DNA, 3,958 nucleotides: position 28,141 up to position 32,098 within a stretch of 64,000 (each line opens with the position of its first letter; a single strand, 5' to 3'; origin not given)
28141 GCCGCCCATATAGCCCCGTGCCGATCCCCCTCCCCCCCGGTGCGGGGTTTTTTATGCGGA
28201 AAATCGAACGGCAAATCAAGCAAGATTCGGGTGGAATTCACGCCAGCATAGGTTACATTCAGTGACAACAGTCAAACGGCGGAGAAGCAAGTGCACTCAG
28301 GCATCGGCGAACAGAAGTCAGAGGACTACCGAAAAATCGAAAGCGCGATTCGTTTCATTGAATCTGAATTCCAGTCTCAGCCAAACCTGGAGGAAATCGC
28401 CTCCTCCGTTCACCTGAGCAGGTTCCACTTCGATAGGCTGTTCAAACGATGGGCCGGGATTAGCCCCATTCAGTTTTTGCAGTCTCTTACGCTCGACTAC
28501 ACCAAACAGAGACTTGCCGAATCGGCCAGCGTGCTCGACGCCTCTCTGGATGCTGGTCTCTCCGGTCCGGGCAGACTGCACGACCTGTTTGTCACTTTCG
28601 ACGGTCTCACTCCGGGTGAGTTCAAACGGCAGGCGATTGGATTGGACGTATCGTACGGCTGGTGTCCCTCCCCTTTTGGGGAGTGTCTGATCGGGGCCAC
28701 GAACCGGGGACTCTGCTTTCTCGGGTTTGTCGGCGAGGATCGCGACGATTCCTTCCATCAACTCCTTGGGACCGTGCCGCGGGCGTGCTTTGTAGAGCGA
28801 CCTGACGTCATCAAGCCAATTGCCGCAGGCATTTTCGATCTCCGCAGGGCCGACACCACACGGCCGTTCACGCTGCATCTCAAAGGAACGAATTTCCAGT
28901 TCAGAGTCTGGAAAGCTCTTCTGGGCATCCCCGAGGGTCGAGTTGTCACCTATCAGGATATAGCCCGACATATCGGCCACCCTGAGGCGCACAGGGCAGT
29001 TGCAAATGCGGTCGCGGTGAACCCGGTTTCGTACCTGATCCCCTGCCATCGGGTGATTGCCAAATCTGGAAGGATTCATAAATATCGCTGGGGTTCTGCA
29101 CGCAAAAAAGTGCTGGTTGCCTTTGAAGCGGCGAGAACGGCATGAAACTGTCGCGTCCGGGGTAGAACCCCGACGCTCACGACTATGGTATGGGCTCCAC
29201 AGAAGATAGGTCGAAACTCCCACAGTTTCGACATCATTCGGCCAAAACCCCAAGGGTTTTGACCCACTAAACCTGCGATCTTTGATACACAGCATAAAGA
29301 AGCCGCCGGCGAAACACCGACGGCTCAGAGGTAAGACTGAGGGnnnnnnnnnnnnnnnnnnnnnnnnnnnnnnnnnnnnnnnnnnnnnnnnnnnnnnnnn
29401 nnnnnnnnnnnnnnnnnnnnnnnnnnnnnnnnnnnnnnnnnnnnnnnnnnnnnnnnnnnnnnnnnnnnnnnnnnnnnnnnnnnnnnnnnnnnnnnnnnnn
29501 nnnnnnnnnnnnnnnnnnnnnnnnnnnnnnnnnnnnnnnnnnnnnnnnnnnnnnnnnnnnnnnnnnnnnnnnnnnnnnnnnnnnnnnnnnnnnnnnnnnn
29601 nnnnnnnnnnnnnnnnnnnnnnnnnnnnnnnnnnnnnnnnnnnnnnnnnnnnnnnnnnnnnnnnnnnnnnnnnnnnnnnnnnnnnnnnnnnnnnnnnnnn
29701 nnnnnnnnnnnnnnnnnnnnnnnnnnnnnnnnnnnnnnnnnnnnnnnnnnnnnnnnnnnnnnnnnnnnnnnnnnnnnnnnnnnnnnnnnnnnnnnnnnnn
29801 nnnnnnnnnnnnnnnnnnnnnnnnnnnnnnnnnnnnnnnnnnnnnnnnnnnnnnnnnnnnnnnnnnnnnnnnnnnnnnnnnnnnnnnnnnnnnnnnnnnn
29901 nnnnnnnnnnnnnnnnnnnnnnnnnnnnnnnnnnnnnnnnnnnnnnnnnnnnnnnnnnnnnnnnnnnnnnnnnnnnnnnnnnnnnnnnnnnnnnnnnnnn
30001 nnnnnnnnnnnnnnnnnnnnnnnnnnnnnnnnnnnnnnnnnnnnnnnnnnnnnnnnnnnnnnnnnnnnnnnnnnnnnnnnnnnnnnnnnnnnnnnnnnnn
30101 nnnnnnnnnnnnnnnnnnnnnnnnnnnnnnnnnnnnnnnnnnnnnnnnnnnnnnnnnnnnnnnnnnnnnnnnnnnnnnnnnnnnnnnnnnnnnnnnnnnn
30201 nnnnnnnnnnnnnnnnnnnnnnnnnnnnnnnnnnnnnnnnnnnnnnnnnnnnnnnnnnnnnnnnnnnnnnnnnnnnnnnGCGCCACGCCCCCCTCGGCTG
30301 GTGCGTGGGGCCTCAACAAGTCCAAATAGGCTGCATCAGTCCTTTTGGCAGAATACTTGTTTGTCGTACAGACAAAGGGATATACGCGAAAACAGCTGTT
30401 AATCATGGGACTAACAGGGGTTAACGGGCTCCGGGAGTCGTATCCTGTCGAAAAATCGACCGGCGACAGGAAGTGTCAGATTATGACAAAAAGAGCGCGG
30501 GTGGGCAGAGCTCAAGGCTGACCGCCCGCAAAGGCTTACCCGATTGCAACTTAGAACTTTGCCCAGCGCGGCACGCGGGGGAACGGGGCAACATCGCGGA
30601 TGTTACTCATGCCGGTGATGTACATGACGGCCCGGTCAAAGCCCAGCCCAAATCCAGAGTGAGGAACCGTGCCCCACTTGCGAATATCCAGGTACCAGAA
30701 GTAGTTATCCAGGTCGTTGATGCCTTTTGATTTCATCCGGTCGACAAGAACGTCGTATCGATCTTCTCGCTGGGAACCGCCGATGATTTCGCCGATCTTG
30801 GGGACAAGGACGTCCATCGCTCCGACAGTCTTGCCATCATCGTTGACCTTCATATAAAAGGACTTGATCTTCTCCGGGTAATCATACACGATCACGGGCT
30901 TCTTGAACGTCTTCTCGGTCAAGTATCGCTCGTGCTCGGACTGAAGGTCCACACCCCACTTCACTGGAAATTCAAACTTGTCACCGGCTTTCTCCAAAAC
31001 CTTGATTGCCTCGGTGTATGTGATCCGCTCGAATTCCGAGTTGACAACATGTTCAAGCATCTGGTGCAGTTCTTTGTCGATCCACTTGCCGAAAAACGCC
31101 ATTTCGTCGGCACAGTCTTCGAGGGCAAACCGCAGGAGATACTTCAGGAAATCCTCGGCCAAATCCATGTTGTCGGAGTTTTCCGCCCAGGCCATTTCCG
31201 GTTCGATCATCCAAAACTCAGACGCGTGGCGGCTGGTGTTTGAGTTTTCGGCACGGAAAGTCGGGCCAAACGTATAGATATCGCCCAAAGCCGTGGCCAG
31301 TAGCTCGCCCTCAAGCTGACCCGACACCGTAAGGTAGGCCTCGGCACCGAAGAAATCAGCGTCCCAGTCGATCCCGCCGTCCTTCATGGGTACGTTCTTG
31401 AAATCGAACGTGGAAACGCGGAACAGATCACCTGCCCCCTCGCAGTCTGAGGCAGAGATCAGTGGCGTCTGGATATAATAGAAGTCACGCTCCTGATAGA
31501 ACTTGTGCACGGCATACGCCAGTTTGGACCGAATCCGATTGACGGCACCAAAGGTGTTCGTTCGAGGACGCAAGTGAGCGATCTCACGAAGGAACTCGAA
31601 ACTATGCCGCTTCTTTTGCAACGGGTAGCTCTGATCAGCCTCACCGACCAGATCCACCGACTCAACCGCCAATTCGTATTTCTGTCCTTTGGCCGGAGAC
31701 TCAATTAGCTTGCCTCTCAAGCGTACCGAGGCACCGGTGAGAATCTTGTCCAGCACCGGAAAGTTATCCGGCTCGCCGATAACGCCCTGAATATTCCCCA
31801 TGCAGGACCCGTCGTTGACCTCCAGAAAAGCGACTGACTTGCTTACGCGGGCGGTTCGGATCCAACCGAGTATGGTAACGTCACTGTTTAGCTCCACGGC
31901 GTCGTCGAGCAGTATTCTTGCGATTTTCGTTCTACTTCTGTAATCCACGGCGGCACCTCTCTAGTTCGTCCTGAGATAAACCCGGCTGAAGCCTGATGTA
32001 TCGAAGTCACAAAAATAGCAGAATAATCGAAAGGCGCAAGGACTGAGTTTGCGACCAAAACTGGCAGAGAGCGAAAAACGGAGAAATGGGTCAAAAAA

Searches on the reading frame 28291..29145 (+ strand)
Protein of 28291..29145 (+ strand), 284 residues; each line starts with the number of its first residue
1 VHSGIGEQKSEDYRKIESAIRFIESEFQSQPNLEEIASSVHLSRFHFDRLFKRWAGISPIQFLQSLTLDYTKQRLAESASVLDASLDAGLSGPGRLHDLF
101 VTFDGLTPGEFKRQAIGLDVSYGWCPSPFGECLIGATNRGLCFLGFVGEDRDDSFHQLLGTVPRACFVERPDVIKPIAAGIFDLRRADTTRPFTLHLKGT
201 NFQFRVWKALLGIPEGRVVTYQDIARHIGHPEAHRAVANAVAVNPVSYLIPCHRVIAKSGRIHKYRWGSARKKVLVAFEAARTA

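Call 73: search_protein_families(library=pfam, proteins=[window:28291-29145:+], max_evalue=0.00001)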
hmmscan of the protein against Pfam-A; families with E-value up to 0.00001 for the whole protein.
window:28291-29145:+ (284 aa): 3 families
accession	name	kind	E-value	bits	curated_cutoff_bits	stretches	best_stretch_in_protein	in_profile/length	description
PF01035.26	DNA_binding_1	-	3.5e-29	100.9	27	1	201-280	1-80/81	6-O-methylguanine DNA methyltransferase, DNA binding domain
PF12833.13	HTH_18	-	1.8e-14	54.2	33.6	1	36-114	1-80/80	Helix-turn-helix domain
PF00165.29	HTH_AraC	-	1.4e-09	38.3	26.6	1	24-64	2-42/42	Bacterial regulatory helix-turn-helix proteins, AraC family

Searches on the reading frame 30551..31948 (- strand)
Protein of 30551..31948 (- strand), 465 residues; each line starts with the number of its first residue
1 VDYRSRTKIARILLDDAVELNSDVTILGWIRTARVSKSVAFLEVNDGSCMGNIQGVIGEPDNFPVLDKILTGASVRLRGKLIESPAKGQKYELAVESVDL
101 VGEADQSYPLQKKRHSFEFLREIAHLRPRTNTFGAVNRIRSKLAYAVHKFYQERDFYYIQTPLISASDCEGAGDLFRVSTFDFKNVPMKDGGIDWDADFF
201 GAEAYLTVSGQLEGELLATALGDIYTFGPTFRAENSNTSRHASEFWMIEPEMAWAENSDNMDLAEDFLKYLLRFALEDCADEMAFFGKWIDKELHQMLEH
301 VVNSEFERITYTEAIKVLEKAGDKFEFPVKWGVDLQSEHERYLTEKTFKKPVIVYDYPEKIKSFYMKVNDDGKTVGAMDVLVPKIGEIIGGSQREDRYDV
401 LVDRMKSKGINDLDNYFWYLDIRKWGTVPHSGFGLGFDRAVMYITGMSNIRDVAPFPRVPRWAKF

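Call 49: search_protein_families(library=pfam, proteins=[window:30551-31948:-], max_evalue=0.00001)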
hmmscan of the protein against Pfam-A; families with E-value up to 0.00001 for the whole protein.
window:30551-31948:- (465 aa): 2 families
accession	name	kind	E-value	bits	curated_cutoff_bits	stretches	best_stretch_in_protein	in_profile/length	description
PF00152.25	tRNA-synt_2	-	2.4e-64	217.8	25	1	124-459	9-307/308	tRNA synthetases class II (D, K and N)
PF01336.31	tRNA_anti-codon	-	7.9e-12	45.4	27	1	24-100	1-74/75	OB-fold nucleic acid binding domain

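Call 58: find_homologous_proteins(query=window:30554-31948:-, max_evalue=1e-100)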
Query window:30554-31948:- (465 aa): 8000 proteins with E <= 1e-100 among 8000 candidates; the best 120 are listed.
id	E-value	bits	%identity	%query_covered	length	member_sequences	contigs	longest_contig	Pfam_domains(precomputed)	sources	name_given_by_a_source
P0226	0.0e+0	1074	100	100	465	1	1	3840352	PF01336.32,PF00152.26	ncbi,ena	-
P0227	0.0e+0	1050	97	100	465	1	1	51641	PF01336.32,PF00152.26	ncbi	-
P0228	1.0e-271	920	82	100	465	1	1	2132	PF01336.32,PF00152.26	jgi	jgi:asparaginyl-tRNA synthetase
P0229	5.5e-264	894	80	100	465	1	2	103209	PF01336.32,PF00152.26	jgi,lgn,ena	-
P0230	1.9e-262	889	80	100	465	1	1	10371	PF01336.32,PF00152.26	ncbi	-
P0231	5.0e-262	888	80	100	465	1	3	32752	PF01336.32,PF00152.26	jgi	-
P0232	2.6e-260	882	78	100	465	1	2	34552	PF01336.32,PF00152.26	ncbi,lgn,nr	ncbi:MAG: asparagine--tRNA ligase [candidate division Zixibacteria bacterium]|nr:asparagine--tRNA li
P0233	1.9e-259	879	78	100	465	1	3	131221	PF01336.32,PF00152.26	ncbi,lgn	-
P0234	3.9e-259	878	79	100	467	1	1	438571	PF01336.32,PF00152.26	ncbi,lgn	-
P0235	8.6e-259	877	79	100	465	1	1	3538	PF01336.32,PF00152.26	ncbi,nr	ncbi:MAG: asparagine--tRNA ligase [candidate division Zixibacteria bacterium]|nr:asparagine--tRNA li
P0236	3.5e-258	875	78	100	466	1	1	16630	PF01336.32,PF00152.26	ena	-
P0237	8.0e-258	874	76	100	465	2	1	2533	PF01336.32,PF00152.26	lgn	-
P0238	1.1e-257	873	78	100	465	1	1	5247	PF01336.32,PF00152.26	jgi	jgi:asparaginyl-tRNA synthetase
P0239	1.0e-256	870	77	100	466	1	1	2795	PF01336.32,PF00152.26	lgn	-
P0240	1.9e-256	869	78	100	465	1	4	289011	PF01336.32,PF00152.26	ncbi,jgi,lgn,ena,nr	ncbi:MAG TPA: asparagine--tRNA ligase [Acidobacteriota bacterium]|nr:asparagine--tRNA ligase [Acidob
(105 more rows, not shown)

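Call 60: find_encoding_contigs(protein=P0227, flank=8000, max_places=3)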
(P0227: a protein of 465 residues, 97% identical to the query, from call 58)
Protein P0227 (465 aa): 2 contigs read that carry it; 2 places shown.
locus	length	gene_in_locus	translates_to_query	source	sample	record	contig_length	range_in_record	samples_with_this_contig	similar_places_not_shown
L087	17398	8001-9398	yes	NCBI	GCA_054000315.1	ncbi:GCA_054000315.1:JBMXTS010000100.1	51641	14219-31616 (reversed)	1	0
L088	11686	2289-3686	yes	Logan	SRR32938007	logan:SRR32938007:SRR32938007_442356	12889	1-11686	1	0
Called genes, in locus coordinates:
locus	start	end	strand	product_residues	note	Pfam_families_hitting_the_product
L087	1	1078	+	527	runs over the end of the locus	PF13180:PDZ_2 (weak), PF03572:Peptidase_S41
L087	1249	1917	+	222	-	PF06888:Put_Phosphatase, PF12710:HAD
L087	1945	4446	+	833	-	PF00483:NTP_transferase, PF12804:NTP_transf_3 (weak), PF00132:Hexapep (faint), PF25084:LbH_EIF2B, PF25087:GMPPB_C, PF02878:PGM_PMM_I, PF02879:PGM_PMM_II, PF02880:PGM_PMM_III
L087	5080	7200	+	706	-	PF17201:Cache_3-Cache_2, PF17202:sCache_3_3, PF02743:dCache_1 (weak), PF17200:sCache_2, PF08269:dCache_2, PF00672:HAMP, PF00015:MCPsignal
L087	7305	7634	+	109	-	PF13682:CZB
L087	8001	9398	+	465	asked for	PF01336:tRNA_anti-codon, PF00152:tRNA-synt_2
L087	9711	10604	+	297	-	PF01370:Epimerase (weak), PF05368:NmrA, PF13460:NAD_binding_10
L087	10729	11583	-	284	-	PF00165:HTH_AraC (weak), PF12833:HTH_18, PF01035:DNA_binding_1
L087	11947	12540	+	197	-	PF07638:Sigma70_ECF, PF04542:Sigma70_r2, PF08281:Sigma70_r4_2, PF04545:Sigma70_r4 (weak)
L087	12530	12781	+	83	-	PF13490:zf-HC2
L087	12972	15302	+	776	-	PF00873:ACR_tran (faint), PF03176:MMPL, PF02355:SecD_SecF_C (weak), PF02460:Patched, PF12349:Sterol-sensing, PF03176:MMPL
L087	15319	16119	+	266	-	PF07044:DUF1329 (faint), PF17131:TP_0789-like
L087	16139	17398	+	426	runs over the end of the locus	-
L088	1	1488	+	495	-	?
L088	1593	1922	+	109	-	PF13682:CZB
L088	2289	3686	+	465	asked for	PF01336:tRNA_anti-codon, PF00152:tRNA-synt_2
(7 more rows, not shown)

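Call 70: search_protein_families(library=pfam, proteins=[L087:7227-7634:+], max_evalue=0.001)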
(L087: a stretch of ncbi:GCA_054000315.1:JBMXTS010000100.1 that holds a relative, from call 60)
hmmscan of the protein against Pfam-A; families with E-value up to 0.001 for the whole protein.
L087:7227-7634:+ (135 aa): 1 family
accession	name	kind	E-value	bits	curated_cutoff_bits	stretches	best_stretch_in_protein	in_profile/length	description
PF13682.11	CZB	-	2.2e-14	54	29.4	1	23-88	1-63/64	Chemoreceptor zinc-binding domain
